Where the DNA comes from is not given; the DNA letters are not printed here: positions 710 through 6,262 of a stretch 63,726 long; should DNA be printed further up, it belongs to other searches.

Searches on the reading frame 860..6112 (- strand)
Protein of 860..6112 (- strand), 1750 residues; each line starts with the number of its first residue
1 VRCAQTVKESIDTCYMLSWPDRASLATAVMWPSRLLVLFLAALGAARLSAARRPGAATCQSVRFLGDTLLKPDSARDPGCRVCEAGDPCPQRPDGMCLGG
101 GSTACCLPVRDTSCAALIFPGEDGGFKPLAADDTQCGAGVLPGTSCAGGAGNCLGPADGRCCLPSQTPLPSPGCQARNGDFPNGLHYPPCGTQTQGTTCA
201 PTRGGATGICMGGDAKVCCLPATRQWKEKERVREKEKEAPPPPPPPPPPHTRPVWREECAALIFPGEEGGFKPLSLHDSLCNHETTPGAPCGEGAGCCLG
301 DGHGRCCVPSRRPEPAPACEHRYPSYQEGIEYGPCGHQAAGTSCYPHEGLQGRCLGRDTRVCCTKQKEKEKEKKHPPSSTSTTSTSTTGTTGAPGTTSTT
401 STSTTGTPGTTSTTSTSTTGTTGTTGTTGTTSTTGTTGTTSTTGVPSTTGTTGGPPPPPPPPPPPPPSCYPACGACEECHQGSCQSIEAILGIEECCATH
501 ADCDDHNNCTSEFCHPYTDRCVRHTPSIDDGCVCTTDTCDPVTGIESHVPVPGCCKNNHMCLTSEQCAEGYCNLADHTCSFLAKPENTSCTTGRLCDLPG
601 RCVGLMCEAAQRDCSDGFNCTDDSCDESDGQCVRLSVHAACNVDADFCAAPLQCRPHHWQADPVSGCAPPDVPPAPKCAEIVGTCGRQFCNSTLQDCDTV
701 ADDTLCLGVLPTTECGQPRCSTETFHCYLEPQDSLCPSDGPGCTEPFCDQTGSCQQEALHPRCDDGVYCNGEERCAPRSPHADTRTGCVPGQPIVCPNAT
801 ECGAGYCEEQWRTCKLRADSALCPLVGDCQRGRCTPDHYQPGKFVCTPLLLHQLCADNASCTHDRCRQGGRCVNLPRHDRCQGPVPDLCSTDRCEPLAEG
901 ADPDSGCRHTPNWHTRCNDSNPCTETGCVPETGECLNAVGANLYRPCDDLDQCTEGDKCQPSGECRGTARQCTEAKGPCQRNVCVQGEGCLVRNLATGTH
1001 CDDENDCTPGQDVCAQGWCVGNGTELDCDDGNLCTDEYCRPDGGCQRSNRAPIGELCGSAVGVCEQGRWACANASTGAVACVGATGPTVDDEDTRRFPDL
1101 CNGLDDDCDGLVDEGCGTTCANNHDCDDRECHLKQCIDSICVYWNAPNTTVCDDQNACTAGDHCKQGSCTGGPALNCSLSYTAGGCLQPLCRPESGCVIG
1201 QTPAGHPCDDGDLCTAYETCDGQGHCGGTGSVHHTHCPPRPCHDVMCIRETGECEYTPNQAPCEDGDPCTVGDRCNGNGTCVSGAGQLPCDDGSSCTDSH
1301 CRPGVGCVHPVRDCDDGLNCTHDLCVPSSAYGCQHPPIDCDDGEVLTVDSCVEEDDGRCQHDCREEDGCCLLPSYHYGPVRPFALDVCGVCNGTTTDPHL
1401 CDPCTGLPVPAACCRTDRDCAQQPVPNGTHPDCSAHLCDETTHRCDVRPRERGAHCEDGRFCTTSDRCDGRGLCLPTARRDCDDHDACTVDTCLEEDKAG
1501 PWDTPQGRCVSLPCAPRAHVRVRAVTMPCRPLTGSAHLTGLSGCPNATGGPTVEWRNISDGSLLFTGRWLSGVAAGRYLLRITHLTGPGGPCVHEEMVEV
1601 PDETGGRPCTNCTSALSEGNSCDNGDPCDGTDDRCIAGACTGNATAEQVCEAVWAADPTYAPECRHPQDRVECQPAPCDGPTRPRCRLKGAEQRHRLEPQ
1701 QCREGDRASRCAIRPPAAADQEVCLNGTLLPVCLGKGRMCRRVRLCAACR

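Call 13: search_protein_families(library=pfam, proteins=[window:860-6112:-], max_evalue=0.01)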
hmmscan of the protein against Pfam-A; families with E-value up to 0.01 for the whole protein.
window:860-6112:- (1750 aa): 1 family
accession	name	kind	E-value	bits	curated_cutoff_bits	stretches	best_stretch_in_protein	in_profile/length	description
PF00526.23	Dicty_CTDC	-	0.00028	21.1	27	2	527-545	1-19/24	Dictyostelium (slime mold) repeat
